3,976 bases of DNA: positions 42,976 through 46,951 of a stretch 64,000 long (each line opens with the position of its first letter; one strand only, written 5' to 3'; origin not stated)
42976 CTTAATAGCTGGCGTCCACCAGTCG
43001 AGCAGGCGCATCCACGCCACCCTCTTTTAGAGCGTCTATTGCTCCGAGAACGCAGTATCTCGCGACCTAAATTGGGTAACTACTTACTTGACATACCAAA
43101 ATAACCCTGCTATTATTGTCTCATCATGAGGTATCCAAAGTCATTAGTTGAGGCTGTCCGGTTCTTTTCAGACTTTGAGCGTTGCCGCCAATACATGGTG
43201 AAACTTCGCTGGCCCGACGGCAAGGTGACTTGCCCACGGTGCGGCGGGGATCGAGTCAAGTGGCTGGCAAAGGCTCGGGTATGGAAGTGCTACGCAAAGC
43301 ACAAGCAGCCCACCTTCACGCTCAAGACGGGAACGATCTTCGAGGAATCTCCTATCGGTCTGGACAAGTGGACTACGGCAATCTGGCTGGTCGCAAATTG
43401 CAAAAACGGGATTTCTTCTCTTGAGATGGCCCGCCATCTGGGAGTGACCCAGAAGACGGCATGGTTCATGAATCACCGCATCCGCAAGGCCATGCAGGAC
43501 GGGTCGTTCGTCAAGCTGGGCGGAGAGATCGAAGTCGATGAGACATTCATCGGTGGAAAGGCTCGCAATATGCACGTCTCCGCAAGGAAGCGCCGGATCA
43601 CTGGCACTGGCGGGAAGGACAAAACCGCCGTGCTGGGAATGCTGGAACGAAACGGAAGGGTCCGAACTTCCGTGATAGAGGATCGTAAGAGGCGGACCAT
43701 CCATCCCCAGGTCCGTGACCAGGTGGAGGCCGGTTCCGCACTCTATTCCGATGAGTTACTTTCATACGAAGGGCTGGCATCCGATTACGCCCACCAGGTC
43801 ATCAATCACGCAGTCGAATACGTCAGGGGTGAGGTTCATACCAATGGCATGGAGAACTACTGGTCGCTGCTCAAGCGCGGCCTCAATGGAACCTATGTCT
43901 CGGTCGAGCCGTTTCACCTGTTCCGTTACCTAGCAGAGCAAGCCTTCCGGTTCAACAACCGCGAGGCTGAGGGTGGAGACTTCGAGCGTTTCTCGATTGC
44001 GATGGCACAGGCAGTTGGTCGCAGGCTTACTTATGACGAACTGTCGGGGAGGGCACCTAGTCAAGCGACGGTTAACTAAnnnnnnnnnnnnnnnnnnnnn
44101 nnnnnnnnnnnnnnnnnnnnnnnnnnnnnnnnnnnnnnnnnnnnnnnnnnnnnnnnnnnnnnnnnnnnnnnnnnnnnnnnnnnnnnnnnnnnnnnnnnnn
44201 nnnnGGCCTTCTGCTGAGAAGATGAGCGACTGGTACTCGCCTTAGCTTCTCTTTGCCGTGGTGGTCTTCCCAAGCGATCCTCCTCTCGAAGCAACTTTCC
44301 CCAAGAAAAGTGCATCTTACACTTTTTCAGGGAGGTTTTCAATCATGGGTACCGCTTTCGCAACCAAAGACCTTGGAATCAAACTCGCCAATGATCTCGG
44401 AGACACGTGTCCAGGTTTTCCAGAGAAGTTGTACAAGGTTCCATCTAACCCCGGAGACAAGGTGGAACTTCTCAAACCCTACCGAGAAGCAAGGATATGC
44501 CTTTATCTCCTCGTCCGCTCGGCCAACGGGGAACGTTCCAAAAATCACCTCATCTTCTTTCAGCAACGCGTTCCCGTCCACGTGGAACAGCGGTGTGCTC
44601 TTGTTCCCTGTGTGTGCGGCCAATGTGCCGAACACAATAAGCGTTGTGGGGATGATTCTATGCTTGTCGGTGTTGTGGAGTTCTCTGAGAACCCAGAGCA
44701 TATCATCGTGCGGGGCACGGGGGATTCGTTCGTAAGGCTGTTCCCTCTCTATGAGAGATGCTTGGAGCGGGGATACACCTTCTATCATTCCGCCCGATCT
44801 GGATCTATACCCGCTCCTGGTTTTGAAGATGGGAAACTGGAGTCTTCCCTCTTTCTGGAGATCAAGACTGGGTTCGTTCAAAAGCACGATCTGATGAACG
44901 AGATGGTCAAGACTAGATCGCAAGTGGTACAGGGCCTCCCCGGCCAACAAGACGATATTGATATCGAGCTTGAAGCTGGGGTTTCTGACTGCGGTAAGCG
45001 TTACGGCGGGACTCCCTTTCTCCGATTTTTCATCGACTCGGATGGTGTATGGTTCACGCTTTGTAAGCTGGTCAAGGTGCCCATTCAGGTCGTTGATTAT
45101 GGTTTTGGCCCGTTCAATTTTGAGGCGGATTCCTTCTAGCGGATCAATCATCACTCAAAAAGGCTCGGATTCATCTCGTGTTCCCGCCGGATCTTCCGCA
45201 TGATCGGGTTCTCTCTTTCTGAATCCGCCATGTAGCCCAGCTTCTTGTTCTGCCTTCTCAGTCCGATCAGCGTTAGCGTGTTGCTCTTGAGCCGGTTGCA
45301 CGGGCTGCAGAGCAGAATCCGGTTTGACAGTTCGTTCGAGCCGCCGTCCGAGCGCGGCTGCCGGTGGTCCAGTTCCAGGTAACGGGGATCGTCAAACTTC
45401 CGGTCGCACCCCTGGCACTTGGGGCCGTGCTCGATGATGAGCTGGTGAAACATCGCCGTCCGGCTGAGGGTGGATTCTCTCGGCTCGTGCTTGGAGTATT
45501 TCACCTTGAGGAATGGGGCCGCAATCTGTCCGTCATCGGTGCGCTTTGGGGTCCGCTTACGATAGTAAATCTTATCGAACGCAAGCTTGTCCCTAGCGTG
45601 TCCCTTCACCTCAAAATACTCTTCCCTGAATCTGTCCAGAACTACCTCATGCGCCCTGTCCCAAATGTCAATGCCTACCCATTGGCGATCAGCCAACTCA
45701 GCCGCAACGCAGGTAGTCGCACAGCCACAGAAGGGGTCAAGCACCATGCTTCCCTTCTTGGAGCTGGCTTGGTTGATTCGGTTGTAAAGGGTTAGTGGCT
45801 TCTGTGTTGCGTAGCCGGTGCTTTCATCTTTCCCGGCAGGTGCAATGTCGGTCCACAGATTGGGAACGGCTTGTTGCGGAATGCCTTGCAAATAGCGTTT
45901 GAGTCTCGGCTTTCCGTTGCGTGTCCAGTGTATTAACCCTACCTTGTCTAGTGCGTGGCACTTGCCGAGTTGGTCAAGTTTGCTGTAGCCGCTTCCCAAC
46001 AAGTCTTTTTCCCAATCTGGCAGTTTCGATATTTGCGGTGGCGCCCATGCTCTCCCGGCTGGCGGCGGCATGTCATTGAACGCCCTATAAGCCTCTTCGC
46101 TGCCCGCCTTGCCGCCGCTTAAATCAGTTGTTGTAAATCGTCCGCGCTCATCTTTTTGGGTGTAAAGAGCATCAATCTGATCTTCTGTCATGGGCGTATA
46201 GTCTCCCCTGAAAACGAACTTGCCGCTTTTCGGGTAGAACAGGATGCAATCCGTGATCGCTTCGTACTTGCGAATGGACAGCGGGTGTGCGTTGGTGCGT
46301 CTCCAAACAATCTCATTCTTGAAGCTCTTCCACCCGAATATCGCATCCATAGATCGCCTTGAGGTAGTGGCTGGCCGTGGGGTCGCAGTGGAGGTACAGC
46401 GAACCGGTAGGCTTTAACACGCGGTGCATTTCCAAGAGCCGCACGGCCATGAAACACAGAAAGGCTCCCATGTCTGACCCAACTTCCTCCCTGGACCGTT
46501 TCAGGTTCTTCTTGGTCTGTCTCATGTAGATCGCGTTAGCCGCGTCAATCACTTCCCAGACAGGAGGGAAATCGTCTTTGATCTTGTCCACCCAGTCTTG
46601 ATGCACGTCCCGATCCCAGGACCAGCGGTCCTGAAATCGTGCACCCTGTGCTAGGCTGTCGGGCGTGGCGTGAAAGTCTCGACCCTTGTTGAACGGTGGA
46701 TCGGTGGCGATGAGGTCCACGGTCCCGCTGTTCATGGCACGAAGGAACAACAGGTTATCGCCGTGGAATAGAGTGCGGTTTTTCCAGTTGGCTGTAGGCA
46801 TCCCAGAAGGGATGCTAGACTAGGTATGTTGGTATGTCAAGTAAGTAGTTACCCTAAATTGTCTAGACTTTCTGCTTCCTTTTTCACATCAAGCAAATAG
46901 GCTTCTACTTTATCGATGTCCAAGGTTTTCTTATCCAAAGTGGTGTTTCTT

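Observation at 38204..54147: Decayed integrative element / genomic island between an integrase remnant with tRNA 3' fragment and tRNA-Ala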

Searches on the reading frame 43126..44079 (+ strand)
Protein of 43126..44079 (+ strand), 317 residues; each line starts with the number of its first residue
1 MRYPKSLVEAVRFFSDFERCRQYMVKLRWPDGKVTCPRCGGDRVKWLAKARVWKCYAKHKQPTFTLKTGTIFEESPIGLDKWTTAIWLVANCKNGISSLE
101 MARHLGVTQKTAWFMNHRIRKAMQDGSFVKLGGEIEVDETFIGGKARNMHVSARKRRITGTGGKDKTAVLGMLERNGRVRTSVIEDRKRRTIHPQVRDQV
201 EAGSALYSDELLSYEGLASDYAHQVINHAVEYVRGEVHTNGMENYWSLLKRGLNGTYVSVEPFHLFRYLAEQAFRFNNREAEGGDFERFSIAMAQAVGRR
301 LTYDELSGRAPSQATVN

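Call 6: search_protein_families(library=pfam, proteins=[window:43126-44079:+], max_evalue=0.01)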
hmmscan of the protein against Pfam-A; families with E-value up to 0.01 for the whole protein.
window:43126-44079:+ (317 aa): 2 families
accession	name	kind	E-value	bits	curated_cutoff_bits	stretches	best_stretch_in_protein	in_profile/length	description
PF12762.13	DDE_Tnp_IS1595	-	1.1e-42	146.1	27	1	130-277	1-153/153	ISXO2-like transposase domain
PF12760.12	Zn_ribbon_IS1595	-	1.4e-08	35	25.4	1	18-57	4-42/46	Transposase zinc-ribbon domain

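Call 68: find_encoding_contigs(protein=window:43126-44079:+, flank=10000, max_places=8)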
Protein window:43126-44079:+ (317 aa): 1 contig read that carries it; 1 place shown.
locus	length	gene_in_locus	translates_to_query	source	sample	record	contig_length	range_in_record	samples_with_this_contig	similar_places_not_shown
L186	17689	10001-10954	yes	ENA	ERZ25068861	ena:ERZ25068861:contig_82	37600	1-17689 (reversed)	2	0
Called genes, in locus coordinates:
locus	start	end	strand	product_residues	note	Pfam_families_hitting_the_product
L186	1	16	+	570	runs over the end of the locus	PF04199:Cyclase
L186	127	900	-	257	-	PF03372:Exo_endo_phos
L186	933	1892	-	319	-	PF03783:CsgG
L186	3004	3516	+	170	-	PF13801:Metal_resist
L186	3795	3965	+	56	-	-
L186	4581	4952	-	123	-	-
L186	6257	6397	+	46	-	-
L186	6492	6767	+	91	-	PF13701:DDE_Tnp_1_4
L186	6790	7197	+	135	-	PF13701:DDE_Tnp_1_4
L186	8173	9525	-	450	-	PF05598:DUF772, PF01609:DDE_Tnp_1 (weak)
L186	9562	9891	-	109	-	-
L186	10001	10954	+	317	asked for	PF12760:Zn_ribbon_IS1595, PF12762:DDE_Tnp_IS1595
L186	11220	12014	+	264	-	-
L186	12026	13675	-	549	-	PF01555:N6_N4_Mtase, PF01844:HNH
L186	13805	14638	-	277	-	PF09250:Prim-Pol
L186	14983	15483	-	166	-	-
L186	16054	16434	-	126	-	PF00857:Isochorismatase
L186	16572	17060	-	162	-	PF08238:Sel1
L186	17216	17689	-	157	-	?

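Call 81: search_protein_families(library=pfam, proteins=[L186:11220-12014:+], max_evalue=0.001)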
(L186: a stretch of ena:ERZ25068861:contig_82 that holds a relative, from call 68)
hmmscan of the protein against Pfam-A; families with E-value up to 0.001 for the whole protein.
L186:11220-12014:+ (264 aa): 0 families

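Call 105: search_protein_families(library=pfam, proteins=[L186:12026-13675:-, L186:4581-4952:-], max_evalue=0.01)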
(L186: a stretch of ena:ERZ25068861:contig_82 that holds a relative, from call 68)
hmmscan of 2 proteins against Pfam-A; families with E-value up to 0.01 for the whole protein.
L186:12026-13675:- (549 aa): 5 families
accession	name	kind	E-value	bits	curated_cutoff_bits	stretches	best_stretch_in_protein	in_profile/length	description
PF01555.25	N6_N4_Mtase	-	4.4e-36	125.3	26.7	1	28-385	1-217/221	DNA methylase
PF01844.29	HNH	-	3.9e-12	46.5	21.4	1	462-507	1-46/47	HNH endonuclease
PF14279.12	HNH_5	-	2.2e-05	24.7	27.5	1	462-508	1-46/56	HNH endonuclease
PF13395.12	HNH_4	-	0.00029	21.2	22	1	473-509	16-52/54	HNH endonuclease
PF02945.21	Endonuclease_7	-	0.0047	17.3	23.6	0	453-504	17-62/82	Recombination endonuclease VII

L186:4581-4952:- (123 aa): 2 families
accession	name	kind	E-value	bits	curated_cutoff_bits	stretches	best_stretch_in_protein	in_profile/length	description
PF05425.18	CopD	-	0.00066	20.5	32.1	1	23-116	2-104/105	Copper resistance protein D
PF10724.14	DUF2516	-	0.0063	17.2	30.6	1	69-115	14-61/92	Protein of unknown function (DUF2516)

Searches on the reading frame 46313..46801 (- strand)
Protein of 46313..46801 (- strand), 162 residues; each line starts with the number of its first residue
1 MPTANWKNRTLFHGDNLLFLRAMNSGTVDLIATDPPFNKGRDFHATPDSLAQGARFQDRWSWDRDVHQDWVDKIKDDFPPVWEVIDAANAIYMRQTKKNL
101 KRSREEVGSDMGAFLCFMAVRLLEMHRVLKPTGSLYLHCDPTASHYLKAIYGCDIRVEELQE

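Call 7: search_protein_families(library=pfam, proteins=[window:46313-46801:-], max_evalue=0.01)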
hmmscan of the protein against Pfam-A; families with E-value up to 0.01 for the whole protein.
window:46313-46801:- (162 aa): 1 family
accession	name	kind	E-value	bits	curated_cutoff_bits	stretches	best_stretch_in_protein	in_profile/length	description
PF01555.25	N6_N4_Mtase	-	5.7e-08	33.4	26.7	1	28-150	1-64/221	DNA methylase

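Call 57: search_protein_families(library=phrogs, proteins=[window:46313-46801:-], max_evalue=0.01)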
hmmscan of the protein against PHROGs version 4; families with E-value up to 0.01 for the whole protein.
window:46313-46801:- (162 aa): 2 families
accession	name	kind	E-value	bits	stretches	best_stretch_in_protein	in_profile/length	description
phrog_67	-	other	2e-17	64.5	1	9-145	124-202/743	DNA methyltransferase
phrog_6025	-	other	1.2e-08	35.8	1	5-41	8-44/192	DNA methyltransferase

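Call 58: search_protein_families(library=padloc, proteins=[window:46313-46801:-], max_evalue=0.01)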
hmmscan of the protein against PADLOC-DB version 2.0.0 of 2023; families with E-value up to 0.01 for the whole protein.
window:46313-46801:- (162 aa): 24 families
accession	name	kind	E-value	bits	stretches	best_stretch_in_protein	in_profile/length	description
PDLC03339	MTase_II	-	1.3e-16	58.3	2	95-150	41-96/399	Type II methyltransferase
PDLC03300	MTase_II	-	1.3e-12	45.4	2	102-150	74-122/302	Type II methyltransferase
PDLC03299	MTase_II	-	6.3e-12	43.6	1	7-57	13-63/296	Type II methyltransferase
PDLC03265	MTase_II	-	1.5e-10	39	2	10-84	26-87/333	Type II methyltransferase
PDLC03636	MTase_III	-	3.1e-09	34.1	2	8-50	46-91/575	Type III methyltransferase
PDLC03371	MTase_II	-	1.2e-08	32.9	1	6-149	8-105/260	Type II methyltransferase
PDLC03354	MTase_II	-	4.3e-08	30.6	1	113-150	128-165/425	Type II methyltransferase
PDLC03644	MTase_III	-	4.3e-08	30.3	1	113-150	108-145/542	Type III methyltransferase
PDLC03238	MTase_II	-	7.3e-07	26.6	1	10-45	125-160/428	Type II methyltransferase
PDLC03633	MTase_III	-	3.2e-06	24.1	0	94-150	131-187/616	Type III methyltransferase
PDLC03641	MTase_III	-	1.6e-05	21.7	1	10-48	106-147/657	Type III methyltransferase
PDLC03387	MTase_II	-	3.7e-05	21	1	6-79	9-81/289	Type II methyltransferase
PDLC03320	MTase_II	-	6e-05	20.3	1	10-53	34-77/289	Type II methyltransferase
PDLC03637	MTase_III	-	7.4e-05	19.6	1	11-74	124-190/513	Type III methyltransferase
PDLC03640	MTase_III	-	7.8e-05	19.2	1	10-47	45-85/654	Type III methyltransferase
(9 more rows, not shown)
